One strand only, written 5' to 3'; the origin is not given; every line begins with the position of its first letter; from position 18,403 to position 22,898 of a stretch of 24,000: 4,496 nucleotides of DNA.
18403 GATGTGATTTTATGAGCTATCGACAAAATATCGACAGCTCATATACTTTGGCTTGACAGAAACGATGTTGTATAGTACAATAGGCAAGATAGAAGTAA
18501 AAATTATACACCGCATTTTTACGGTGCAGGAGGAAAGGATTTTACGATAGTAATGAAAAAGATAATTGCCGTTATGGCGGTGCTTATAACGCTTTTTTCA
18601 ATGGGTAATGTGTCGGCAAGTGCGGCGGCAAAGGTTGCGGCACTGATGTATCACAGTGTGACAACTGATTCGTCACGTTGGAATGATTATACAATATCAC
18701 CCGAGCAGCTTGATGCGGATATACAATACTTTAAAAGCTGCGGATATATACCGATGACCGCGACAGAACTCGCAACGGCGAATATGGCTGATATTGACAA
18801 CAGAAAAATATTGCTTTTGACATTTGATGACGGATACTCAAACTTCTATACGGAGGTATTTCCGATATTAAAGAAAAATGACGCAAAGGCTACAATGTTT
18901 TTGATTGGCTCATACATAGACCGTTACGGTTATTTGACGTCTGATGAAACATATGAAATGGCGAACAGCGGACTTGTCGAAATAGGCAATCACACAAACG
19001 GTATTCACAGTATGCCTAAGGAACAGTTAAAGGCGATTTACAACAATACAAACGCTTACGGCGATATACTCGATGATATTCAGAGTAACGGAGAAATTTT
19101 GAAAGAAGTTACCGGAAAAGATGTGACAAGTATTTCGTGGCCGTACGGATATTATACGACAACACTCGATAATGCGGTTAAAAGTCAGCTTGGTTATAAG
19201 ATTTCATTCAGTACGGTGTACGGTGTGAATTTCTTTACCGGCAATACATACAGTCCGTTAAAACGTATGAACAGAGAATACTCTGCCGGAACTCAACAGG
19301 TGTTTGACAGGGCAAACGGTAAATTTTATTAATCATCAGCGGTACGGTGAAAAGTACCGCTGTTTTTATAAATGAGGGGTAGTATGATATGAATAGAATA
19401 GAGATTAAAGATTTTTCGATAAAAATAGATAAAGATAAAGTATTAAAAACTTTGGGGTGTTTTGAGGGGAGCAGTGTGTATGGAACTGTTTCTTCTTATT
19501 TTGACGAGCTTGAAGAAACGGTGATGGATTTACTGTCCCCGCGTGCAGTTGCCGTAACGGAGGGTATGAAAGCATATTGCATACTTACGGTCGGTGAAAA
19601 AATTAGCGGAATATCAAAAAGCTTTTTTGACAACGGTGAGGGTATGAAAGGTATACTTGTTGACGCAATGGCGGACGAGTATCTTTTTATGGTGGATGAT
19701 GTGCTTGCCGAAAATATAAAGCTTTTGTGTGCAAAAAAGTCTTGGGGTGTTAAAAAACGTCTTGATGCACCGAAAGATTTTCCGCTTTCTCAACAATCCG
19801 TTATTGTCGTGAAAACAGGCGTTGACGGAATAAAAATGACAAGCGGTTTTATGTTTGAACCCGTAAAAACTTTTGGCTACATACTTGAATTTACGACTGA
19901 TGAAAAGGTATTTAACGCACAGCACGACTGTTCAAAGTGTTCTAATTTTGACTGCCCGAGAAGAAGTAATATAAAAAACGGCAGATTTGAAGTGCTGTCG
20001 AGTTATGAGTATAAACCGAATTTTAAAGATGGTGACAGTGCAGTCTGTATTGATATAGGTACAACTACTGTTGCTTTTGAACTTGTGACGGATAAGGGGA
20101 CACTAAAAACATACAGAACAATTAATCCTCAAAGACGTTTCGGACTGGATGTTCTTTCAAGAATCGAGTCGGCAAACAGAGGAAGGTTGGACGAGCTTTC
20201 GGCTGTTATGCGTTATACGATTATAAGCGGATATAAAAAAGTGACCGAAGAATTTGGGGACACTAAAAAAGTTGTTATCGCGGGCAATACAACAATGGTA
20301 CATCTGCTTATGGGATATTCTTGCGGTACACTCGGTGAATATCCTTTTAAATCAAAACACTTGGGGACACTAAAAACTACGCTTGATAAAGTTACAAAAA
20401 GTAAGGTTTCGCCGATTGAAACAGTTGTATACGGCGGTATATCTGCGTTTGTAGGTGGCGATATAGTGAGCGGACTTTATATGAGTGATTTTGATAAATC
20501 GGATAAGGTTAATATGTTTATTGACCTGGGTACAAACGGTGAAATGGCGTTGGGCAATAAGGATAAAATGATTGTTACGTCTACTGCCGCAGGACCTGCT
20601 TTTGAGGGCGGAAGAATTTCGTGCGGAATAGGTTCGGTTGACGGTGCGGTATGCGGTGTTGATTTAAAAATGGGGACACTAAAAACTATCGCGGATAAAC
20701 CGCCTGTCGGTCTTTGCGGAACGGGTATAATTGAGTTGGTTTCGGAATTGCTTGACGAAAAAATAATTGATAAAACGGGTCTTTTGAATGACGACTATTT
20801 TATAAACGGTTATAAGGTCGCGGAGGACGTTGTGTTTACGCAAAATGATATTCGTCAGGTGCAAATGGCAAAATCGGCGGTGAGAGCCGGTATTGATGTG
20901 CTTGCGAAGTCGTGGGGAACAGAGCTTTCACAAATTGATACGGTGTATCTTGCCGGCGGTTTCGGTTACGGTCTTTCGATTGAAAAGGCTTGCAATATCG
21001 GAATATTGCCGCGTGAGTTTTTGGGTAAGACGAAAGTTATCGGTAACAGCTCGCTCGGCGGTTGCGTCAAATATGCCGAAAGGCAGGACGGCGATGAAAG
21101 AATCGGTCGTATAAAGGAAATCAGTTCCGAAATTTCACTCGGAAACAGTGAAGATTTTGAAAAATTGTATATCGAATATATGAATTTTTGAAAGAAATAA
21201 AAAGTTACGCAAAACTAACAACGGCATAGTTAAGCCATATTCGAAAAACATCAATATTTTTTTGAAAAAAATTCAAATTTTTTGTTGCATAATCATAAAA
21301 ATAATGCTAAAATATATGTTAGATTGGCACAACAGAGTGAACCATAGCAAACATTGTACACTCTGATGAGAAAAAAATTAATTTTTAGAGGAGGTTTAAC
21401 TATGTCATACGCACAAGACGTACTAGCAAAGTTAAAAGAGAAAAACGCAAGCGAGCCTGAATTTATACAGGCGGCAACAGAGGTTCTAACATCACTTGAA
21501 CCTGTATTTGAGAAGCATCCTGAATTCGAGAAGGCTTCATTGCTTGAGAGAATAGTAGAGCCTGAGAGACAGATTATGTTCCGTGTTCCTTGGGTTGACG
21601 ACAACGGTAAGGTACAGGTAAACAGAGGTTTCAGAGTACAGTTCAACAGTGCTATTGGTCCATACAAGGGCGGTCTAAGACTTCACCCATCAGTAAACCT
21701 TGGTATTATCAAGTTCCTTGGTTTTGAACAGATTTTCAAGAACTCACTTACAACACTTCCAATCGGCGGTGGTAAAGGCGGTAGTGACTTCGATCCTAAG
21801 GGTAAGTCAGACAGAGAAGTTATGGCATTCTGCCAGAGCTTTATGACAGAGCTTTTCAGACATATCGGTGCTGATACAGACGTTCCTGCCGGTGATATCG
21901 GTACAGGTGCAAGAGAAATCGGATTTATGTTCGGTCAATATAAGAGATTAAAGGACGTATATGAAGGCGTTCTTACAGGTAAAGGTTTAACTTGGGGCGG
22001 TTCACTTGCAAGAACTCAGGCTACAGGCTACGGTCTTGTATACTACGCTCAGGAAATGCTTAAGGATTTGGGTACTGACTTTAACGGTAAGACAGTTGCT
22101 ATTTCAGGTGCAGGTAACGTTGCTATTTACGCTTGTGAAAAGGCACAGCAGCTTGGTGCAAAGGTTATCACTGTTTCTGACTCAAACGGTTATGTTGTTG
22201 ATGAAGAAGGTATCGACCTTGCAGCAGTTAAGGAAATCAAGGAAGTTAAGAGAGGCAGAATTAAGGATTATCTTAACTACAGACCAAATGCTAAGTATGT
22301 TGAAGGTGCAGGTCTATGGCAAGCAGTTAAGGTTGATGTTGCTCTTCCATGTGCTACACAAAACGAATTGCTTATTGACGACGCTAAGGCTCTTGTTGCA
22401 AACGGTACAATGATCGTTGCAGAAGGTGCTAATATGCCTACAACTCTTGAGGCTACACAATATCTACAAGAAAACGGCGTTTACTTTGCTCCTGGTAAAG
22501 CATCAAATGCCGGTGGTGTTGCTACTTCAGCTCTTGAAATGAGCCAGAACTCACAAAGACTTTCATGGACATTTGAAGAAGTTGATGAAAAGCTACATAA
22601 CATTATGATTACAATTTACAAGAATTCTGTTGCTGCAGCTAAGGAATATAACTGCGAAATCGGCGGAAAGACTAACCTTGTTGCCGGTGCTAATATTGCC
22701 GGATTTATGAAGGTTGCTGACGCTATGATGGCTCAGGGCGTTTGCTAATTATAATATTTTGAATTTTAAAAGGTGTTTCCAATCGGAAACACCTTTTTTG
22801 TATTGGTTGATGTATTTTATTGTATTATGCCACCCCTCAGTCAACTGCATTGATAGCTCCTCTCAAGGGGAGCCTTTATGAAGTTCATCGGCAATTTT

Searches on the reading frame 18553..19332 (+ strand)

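Call 7: search_protein_families(library=ncbifam, proteins=[window:18553-19332:+])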
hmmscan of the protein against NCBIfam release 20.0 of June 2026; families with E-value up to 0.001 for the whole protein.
window:18553-19332:+ (259 aa): 11 families
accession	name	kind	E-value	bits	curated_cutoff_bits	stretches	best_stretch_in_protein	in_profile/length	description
TIGR03938.2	deacetyl_PgaB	equivalog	3.3e-32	111.6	321.9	1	28-231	3-241/621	poly-beta-1,6-N-acetyl-D-glucosamine N-deacetylase PgaB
NF011177.0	PRK14582.1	equivalog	2.3e-18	65.8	923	1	26-224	47-277/671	poly-beta-1,6-N-acetyl-D-glucosamine N-deacetylase PgaB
TIGR03933.1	PIA_icaB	equivalog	1.5e-16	60.7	248.35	1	37-210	24-200/245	intercellular adhesin biosynthesis polysaccharide N-deacetylase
NF011176.0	PRK14581.1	equivalog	2e-16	59.3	1091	1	30-225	51-278/673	poly-beta-1,6-N-acetyl-D-glucosamine N-deacetylase PgaB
NF045822.1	PgAcgDacpgdA2_Bac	equivalog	3.4e-16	59.4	400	1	82-210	67-179/274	peptidoglycan-N-acetylglucosamine deacetylase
TIGR02764.1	spore_ybaN_pdaB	equivalog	9e-13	48.4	237.4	1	85-217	6-123/191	polysaccharide deacetylase family sporulation protein PdaB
TIGR02884.1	spore_pdaA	equivalog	2.2e-12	47.2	298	1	82-220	34-158/224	delta-lactam-biosynthetic de-N-acetylase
NF045821.1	PgAcgDacpgdA1_Bac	equivalog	5.9e-09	35.2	400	1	65-202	68-191/282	peptidoglycan-N-acetylglucosamine deacetylase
TIGR04243.1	nodulat_NodB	equivalog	4.9e-07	29.4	240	1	87-209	4-113/197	chitooligosaccharide deacetylase NodB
NF045820.1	PgAcgDacpgdA_Strep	equivalog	0.00018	20.4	800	1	78-152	261-331/463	peptidoglycan-N-acetylglucosamine deacetylase PgdA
TIGR02873.1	spore_ylxY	hypoth_equivalog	0.00022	20.6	391.5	1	96-206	96-193/268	probable sporulation protein, polysaccharide deacetylase family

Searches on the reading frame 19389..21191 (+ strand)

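Call 39: search_protein_families(library=pfam, proteins=[window:19389-21191:+], max_evalue=0.00001)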
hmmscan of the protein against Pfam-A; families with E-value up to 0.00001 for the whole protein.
window:19389-21191:+ (600 aa): 2 families
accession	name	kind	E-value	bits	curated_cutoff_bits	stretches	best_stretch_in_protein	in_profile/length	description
PF14574.11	RACo_C_ter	-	5.4e-62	209.7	27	1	374-599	2-248/261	C-terminal domain of RACo the ASKHA domain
PF17651.6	Raco_middle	-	1.5e-30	106.4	26.8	1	218-370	2-162/163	RACo middle region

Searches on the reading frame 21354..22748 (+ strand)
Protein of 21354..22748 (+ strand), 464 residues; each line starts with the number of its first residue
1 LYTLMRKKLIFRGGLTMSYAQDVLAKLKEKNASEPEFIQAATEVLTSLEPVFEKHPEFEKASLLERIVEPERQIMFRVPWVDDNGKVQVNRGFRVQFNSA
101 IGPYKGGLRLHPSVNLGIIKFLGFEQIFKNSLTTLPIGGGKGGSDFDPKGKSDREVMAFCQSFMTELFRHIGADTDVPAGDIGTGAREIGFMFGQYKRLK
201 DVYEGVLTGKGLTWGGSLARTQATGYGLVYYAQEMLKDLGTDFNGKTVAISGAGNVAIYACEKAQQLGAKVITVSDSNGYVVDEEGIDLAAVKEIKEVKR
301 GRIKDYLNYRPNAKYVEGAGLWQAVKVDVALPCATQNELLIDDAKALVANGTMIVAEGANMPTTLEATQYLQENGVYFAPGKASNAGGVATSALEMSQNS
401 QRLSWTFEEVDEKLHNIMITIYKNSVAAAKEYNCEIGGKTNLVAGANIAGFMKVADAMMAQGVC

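Call 39: search_protein_families(library=pfam, proteins=[window:21354-22748:+], max_evalue=0.00001)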
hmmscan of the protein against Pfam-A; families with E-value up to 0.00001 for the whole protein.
window:21354-22748:+ (464 aa): 2 families
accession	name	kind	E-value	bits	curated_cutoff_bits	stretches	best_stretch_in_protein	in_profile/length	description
PF00208.27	ELFV_dehydrog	-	3.1e-91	305.8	23.4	1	215-462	1-241/241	Glutamate/Leucine/Phenylalanine/Valine dehydrogenase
PF02812.23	ELFV_dehydrog_N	-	2.7e-52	176.3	25.3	1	70-197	1-128/129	Glu/Leu/Phe/Val dehydrogenase, dimerisation domain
